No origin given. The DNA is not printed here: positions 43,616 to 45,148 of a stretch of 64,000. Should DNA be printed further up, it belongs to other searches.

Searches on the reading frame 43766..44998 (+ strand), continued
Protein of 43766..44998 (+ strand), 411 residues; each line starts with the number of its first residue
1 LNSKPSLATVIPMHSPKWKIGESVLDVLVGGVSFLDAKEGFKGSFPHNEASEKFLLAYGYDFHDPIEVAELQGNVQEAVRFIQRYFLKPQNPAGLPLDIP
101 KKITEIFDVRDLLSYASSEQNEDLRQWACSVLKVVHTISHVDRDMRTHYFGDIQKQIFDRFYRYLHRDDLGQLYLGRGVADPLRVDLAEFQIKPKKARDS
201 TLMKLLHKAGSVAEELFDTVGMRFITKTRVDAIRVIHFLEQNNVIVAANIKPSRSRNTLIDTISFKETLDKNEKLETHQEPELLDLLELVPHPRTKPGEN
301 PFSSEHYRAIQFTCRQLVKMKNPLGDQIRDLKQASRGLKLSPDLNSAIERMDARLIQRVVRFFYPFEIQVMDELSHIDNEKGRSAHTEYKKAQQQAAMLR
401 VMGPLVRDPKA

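Call 47: find_homologous_proteins(query=P0306, max_evalue=0.001)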
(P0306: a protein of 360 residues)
Query P0306 (360 aa): 462 proteins with E <= 0.001 among 8000 candidates; the best 120 are listed.
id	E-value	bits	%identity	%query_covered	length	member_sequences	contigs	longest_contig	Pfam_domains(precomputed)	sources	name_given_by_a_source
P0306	7.3e-239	809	100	100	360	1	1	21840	-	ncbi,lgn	-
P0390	5.6e-200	682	85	100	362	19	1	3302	-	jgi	jgi:uncharacterized protein (TIGR04562 family)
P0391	6.7e-135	468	63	98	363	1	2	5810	-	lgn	-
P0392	2.2e-132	459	62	99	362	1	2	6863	-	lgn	-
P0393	2.4e-130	453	61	98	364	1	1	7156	-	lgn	-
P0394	9.1e-113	395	55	97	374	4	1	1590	-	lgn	-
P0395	4.7e-112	392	54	97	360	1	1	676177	-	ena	-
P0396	7.8e-112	392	55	98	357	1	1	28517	-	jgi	jgi:uncharacterized protein (TIGR04562 family)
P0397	1.3e-111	391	55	97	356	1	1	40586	-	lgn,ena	-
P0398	9.2e-110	385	54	97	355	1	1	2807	-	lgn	-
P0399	1.5e-109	384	54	97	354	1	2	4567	-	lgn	-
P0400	9.0e-108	378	54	97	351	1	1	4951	-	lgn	-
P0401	1.8e-107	377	53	98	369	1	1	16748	-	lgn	-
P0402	2.2e-107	377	54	99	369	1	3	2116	-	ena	-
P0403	7.0e-107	375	54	98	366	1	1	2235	-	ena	-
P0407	8.3e-106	372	52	98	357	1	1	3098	-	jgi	jgi:uncharacterized protein (TIGR04562 family)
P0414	1.9e-103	364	49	97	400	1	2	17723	PF04607.24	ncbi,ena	-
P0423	6.1e-100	353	50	98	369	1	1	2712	-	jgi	jgi:uncharacterized protein (TIGR04562 family)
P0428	7.7e-99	349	49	97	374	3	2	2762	-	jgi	jgi:uncharacterized protein (TIGR04562 family)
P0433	1.0e-97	345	54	98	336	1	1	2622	-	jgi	jgi:uncharacterized protein (TIGR04562 family)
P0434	2.5e-97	344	50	99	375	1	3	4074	-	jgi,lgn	jgi:uncharacterized protein (TIGR04562 family)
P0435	3.6e-97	344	47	97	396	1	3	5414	-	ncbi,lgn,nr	ncbi:MAG: TIGR04552 family protein [Myxococcales bacterium]|nr:TIGR04552 family protein [Myxococcale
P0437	5.0e-97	343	51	96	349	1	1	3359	-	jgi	jgi:uncharacterized protein (TIGR04562 family)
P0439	2.3e-96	341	52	96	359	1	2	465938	-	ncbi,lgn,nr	ncbi:MAG: TIGR04552 family protein [Alphaproteobacteria bacterium]|nr:TIGR04552 family protein [Alph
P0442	5.1e-96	340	51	98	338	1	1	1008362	-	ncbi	ncbi:MAG: TIGR04552 family protein [Myxococcota bacterium]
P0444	7.7e-96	339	48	98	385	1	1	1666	-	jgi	jgi:uncharacterized protein (TIGR04562 family)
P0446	1.1e-95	339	51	97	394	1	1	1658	-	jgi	jgi:uncharacterized protein (TIGR04562 family)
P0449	1.2e-95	338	47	97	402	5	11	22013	-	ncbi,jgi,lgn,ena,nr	ncbi:MAG: hypothetical protein AUK47_00260 [Deltaproteobacteria bacterium CG2_30_63_29]|nr:MAG: hypo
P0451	1.8e-95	338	50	98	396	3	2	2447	-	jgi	jgi:uncharacterized protein (TIGR04562 family)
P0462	2.2e-93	331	46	97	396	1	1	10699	-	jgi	jgi:uncharacterized protein (TIGR04562 family)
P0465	2.1e-92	328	48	97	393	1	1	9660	-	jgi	jgi:uncharacterized protein (TIGR04562 family)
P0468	2.8e-92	327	49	97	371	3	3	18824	-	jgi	jgi:uncharacterized protein (TIGR04562 family)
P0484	1.0e-89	319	52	98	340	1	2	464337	-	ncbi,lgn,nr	ncbi:MAG: TIGR04552 family protein [Alphaproteobacteria bacterium]|nr:TIGR04552 family protein [Alph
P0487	2.2e-89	318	48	93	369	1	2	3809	-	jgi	jgi:uncharacterized protein (TIGR04562 family)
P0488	2.7e-89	318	51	98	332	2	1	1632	-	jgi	jgi:uncharacterized protein (TIGR04562 family)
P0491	3.3e-89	317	49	98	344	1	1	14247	-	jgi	jgi:uncharacterized protein (TIGR04562 family)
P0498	2.6e-88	314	46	96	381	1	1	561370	PF04607.24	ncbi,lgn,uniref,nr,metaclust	ncbi:TIGR04552 family protein [Kiloniella laminariae]|uniref:TIGR04552 family protein n=1 Tax=Kiloni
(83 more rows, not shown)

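Call 49: find_encoding_contigs(protein=P0442, flank=8000, max_places=1)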
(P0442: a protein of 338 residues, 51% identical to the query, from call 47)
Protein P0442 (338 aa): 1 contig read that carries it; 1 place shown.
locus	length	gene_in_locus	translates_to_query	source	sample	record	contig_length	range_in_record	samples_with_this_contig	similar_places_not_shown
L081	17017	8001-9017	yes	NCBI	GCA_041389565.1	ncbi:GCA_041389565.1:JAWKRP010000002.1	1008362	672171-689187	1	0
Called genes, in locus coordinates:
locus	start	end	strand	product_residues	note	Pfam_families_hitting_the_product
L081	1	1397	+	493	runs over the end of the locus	-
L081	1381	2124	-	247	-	PF01553:Acyltransferase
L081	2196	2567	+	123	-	-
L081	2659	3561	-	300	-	-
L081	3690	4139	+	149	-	-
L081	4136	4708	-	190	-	-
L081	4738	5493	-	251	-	PF02544:Steroid_dh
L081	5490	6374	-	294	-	-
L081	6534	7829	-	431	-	PF00089:Trypsin, PF13365:Trypsin_2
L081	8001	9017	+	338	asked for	-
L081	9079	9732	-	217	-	-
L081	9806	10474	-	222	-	PF02517:Rce1-like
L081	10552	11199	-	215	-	PF03446:NAD_binding_2 (weak), PF03807:F420_oxidored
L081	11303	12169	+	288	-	PF00126:HTH_1, PF03466:LysR_substrate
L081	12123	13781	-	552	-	PF01839:FG-GAP (faint), PF13517:FG-GAP_3, PF07593:UnbV_ASPIC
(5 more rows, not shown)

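Call 50: find_encoding_contigs(protein=P0498, flank=8000, max_places=1)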
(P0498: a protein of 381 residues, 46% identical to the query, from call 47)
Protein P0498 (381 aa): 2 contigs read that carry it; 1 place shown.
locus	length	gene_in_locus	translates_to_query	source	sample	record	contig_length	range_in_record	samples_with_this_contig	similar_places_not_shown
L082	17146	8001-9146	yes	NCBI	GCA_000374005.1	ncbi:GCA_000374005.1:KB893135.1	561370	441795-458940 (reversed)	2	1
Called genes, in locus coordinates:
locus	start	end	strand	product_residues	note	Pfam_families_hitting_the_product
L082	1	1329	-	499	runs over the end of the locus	PF07690:MFS_1 (weak)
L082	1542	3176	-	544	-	PF01266:DAO (weak), PF01494:FAD_binding_3 (faint), PF07992:Pyr_redox_2 (faint), PF13450:NAD_binding_8 (weak), PF05199:GMC_oxred_C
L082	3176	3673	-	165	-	-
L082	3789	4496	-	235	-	PF05023:Phytochelatin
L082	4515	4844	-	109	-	PF13442:Cytochrome_CBB3 (weak), PF00034:Cytochrom_C (weak)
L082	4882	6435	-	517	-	PF07732:Cu-oxidase_3, PF00394:Cu-oxidase (weak), PF07731:Cu-oxidase_2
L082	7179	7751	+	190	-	PF13640:2OG-FeII_Oxy_3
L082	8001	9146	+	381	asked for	PF04607:RelA_SpoT (faint)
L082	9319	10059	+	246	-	PF00165:HTH_AraC (weak), PF12833:HTH_18 (faint)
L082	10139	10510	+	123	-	PF00903:Glyoxalase, PF22677:Ble-like_N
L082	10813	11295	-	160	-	-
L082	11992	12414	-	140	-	-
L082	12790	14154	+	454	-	PF01212:Beta_elim_lyase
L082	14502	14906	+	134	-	PF00903:Glyoxalase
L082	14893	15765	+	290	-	PF13489:Methyltransf_23 (weak), PF13847:Methyltransf_31 (weak), PF08241:Methyltransf_11 (faint), PF08242:Methyltransf_12, PF13649:Methyltransf_25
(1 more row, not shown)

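Call 51: find_encoding_contigs(protein=P0395, flank=8000, max_places=1)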
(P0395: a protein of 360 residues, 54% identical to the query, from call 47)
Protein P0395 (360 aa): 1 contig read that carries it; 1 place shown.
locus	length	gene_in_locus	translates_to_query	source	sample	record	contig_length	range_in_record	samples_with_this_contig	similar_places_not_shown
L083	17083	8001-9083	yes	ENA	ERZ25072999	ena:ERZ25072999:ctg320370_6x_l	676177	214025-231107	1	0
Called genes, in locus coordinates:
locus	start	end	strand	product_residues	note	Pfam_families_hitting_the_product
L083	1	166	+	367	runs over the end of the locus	PF22020:RlmL_1st, PF01170:UPF0020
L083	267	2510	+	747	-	PF09976:TPR_21 (faint), PF13428:TPR_14 (faint), PF14559:TPR_19 (faint), PF13174:TPR_6 (faint), PF01464:SLT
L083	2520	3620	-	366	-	-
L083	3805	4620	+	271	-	-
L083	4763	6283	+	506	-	PF01553:Acyltransferase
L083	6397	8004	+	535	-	PF00069:Pkinase, PF07714:PK_Tyr_Ser-Thr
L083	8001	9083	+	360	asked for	-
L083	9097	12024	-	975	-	-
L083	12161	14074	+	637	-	PF00932:LTD, PF00127:Copper-bind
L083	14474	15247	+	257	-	PF00903:Glyoxalase, PF18029:Glyoxalase_6 (weak), PF22677:Ble-like_N (faint), PF13669:Glyoxalase_4 (faint), PF00903:Glyoxalase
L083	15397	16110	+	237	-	PF00753:Lactamase_B, PF13483:Lactamase_B_3, PF12706:Lactamase_B_2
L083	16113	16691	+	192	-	PF00069:Pkinase, PF07714:PK_Tyr_Ser-Thr, PF01636:APH (faint), PF06293:Kdo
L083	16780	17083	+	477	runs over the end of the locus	-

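Call 63: find_encoding_contigs(protein=P0449, flank=6000, max_places=1)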
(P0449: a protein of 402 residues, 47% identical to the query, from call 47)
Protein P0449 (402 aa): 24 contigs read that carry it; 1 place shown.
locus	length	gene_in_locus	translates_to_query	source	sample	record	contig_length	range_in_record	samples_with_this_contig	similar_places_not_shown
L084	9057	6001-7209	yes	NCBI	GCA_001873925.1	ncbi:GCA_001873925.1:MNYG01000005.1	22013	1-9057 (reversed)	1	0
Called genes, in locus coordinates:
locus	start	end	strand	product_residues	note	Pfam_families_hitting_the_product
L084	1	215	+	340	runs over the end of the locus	PF00155:Aminotran_1_2, PF01212:Beta_elim_lyase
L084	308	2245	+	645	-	PF05157:MshEN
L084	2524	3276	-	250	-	-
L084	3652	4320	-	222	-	PF07719:TPR_2 (faint), PF13432:TPR_16, PF13414:TPR_11 (faint), PF13428:TPR_14 (faint), PF14559:TPR_19, PF13431:TPR_17 (faint)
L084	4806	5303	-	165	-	-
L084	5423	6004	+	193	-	PF13302:Acetyltransf_3, PF00583:Acetyltransf_1, PF13523:Acetyltransf_8 (weak), PF13420:Acetyltransf_4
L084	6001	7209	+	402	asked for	-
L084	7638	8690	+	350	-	PF03372:Exo_endo_phos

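Call 64: find_encoding_contigs(protein=P0414, flank=6000, max_places=1)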
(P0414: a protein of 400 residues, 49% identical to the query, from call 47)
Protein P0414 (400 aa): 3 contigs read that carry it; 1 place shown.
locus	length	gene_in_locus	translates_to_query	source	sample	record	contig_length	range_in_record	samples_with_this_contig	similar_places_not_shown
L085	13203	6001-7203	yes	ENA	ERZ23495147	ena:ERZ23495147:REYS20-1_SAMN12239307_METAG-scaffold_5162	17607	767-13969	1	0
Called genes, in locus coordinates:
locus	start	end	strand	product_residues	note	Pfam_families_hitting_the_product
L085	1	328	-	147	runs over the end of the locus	-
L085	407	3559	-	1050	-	PF13424:TPR_12 (faint), PF14559:TPR_19 (faint)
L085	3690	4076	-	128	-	-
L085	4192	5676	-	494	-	PF09924:LPG_synthase_C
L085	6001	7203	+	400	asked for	PF04607:RelA_SpoT (faint)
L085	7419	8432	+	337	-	-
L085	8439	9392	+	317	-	-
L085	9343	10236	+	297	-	PF05114:MbnB_TglH_ChrH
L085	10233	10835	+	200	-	PF26136:SCO6045_C (weak)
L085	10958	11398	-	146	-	PF01253:SUI1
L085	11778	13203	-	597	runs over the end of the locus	PF02412:TSP_3 (faint), PF00691:OmpA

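Call 65: find_encoding_contigs(protein=P0439, flank=6000, max_places=1)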
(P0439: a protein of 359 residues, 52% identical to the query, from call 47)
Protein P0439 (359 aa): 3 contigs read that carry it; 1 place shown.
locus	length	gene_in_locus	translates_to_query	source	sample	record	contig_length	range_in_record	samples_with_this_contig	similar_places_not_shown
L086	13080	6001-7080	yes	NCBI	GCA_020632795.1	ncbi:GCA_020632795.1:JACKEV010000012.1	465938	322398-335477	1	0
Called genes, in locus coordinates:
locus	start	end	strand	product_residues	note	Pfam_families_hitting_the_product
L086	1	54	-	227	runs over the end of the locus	PF11617:Cu-binding_MopE (weak)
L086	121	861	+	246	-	PF01925:TauE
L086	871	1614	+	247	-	PF01925:TauE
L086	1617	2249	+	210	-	PF04463:2-thiour_desulf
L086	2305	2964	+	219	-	PF03006:HlyIII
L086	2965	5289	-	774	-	PF00069:Pkinase, PF07714:PK_Tyr_Ser-Thr, PF01636:APH (faint)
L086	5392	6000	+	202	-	PF00196:GerE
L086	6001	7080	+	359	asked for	-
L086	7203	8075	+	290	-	PF13365:Trypsin_2, PF00595:PDZ (faint), PF13180:PDZ_2, PF17820:PDZ_6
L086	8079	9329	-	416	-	PF00672:HAMP, PF26769:HAMP_PhoQ (weak), PF00512:HisKA, PF02518:HATPase_c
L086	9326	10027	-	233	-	PF00072:Response_reg, PF00486:Trans_reg_C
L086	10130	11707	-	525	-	PF07610:DUF1573 (faint), PF15780:ASH (weak), PF22073:Cep192_D4 (weak), PF22544:HYDIN_VesB_CFA65-like_Ig (weak)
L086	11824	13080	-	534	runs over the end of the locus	PF12371:TMEM131_like_N (faint), PF15780:ASH (faint), PF22073:Cep192_D4 (faint), PF22544:HYDIN_VesB_CFA65-like_Ig (weak)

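Call 74: search_protein_families(library=padloc, proteins=[window:43766-44998:+], max_evalue=0.01)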
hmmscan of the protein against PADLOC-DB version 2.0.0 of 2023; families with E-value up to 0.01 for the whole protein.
window:43766-44998:+ (411 aa): 0 families

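Call 84: find_encoding_contigs(protein=P0247, flank=6000, max_places=1)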
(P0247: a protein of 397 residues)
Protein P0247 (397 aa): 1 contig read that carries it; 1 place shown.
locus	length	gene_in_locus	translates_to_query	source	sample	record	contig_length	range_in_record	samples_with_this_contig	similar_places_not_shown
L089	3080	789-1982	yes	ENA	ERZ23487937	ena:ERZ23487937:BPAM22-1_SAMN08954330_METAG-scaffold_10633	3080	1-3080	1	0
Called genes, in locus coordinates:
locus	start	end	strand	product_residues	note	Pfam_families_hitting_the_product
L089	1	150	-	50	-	?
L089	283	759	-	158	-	PF04608:PgpA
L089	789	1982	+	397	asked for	PF04607:RelA_SpoT (faint)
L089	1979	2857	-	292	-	PF00561:Abhydrolase_1, PF12146:Hydrolase_4, PF12697:Abhydrolase_6 (weak), PF03096:Ndr (faint)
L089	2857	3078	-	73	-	?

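Call 85: find_encoding_contigs(protein=P0253, flank=6000, max_places=1)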
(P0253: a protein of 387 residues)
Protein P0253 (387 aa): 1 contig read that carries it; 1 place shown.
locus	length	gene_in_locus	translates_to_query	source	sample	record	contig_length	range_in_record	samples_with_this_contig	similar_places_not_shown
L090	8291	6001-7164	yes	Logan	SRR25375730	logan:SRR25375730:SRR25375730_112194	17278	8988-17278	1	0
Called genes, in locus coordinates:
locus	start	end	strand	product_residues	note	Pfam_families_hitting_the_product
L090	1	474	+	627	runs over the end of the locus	PF00884:Sulfatase, PF01663:Phosphodiest (faint)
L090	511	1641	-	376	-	PF03417:AAT (weak)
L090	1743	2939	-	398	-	PF00375:SDF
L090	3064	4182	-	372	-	PF00154:RecA_N, PF08423:Rad51 (weak), PF06745:ATPase (faint), PF27531:MT3502_N (weak), PF21096:RecA_C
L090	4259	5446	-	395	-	PF00994:MoCF_biosynth, PF02464:CinA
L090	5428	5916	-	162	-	PF04608:PgpA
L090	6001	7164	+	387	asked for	-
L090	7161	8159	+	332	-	PF00291:PALP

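Call 86: search_protein_families(library=ncbifam, proteins=[L090:7161-8156:+, L090:6001-7161:+, L089:789-1979:+], max_evalue=0.00001)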
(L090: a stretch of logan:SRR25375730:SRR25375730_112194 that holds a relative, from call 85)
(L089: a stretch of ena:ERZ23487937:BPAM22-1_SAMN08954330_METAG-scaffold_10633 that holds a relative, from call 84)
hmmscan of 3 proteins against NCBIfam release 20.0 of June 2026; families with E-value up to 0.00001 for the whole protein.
L090:7161-8156:+ (332 aa): 32 families (the best 25 are shown)
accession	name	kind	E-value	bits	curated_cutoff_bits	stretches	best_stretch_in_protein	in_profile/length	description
TIGR01139.1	cysK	equivalog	9.2e-125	415.8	350.95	1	8-304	2-297/298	cysteine synthase A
TIGR01136.1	cysKM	subfamily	5.6e-121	403.5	344.15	1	8-304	2-298/299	cysteine synthase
NF007989.0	PRK10717.1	equivalog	4.1e-94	315.4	387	1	1-306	2-319/334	cysteine synthase A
TIGR01137.1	cysta_beta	equivalog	1.9e-91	307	510.25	1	4-313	2-319/457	cystathionine beta-synthase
NF008735.0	PRK11761.1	equivalog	2.5e-79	266.6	413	1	4-304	3-293/296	cysteine synthase CysM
TIGR01138.1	cysM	equivalog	5.7e-77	259.1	394.2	1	7-303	2-288/290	cysteine synthase B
TIGR03945.1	PLP_SbnA_fam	equivalog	5.6e-64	216.1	349.95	1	7-304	1-299/304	2,3-diaminopropionate biosynthesis protein SbnA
NF053679.1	CysteaSynCapA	equivalog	2.7e-62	210.5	600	1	2-306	5-321/329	cysteate synthase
NF005292.0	PRK06815.1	equivalog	1.7e-23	83.2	371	1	8-292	16-303/320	threonine/serine dehydratase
TIGR01127.1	ilvA_1Cterm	equivalog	7.2e-23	81.2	378.75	1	15-210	2-189/380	threonine ammonia-lyase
NF006094.0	PRK08246.1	subfamily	7.4e-22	78.1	331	1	7-212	17-208/310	serine/threonine dehydratase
NF006390.0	PRK08639.1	equivalog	1.9e-21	76.5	421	1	6-212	18-220/418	threonine ammonia-lyase IlvA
NF006674.0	PRK09224.1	subfamily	8.2e-21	74.3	577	1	9-220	21-225/508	threonine ammonia-lyase IlvA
TIGR01124.1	ilvA_2Cterm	equivalog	1.4e-20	73.4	411.3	1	8-215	12-212/499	threonine ammonia-lyase, biosynthetic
NF009130.0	PRK12483.1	subfamily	1.7e-19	69.8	801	1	13-291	37-320/521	threonine ammonia-lyase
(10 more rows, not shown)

L090:6001-7161:+ (387 aa): 2 families
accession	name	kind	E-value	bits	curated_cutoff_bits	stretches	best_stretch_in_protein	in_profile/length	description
TIGR04562.1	TIGR04562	subfamily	4.7e-96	322.1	140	1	14-383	3-355/356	TIGR04552 family protein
TIGR04552.1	TIGR04552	subfamily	4.8e-93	312.3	125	1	13-383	5-351/352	TIGR04552 family protein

L089:789-1979:+ (397 aa): 2 families
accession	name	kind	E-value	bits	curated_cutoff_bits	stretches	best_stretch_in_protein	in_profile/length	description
TIGR04562.1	TIGR04562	subfamily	3.3e-115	385.1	140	1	13-389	2-355/356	TIGR04552 family protein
TIGR04552.1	TIGR04552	subfamily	2.4e-110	369.2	125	1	10-389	2-351/352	TIGR04552 family protein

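Call 88: find_encoding_contigs(protein=P0250, flank=6000, max_places=1)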
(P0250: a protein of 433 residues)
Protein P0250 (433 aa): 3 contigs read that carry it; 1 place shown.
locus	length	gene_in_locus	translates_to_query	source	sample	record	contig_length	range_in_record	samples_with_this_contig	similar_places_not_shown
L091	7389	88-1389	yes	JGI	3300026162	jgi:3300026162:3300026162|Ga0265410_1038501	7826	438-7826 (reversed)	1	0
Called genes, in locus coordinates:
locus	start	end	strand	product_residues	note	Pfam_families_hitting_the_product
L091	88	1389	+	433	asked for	-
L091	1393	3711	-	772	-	PF00912:Transgly, PF00905:Transpeptidase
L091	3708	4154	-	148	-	PF01029:NusB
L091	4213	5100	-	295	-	PF17827:PrmC_N, PF03602:Cons_hypoth95 (weak), PF01170:UPF0020 (weak), PF05175:MTS, PF06325:PrmA, PF09445:Methyltransf_15, PF13649:Methyltransf_25, PF13847:Methyltransf_31, +1 more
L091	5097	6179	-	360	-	PF03462:PCRF, PF00472:RF-1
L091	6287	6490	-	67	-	PF01197:Ribosomal_L31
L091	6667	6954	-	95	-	PF16697:Yop-YscD_cpl, PF00498:FHA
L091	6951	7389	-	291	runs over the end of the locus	PF00004:AAA (weak), PF07724:AAA_2, PF07728:AAA_5 (weak), PF10431:ClpB_D2-small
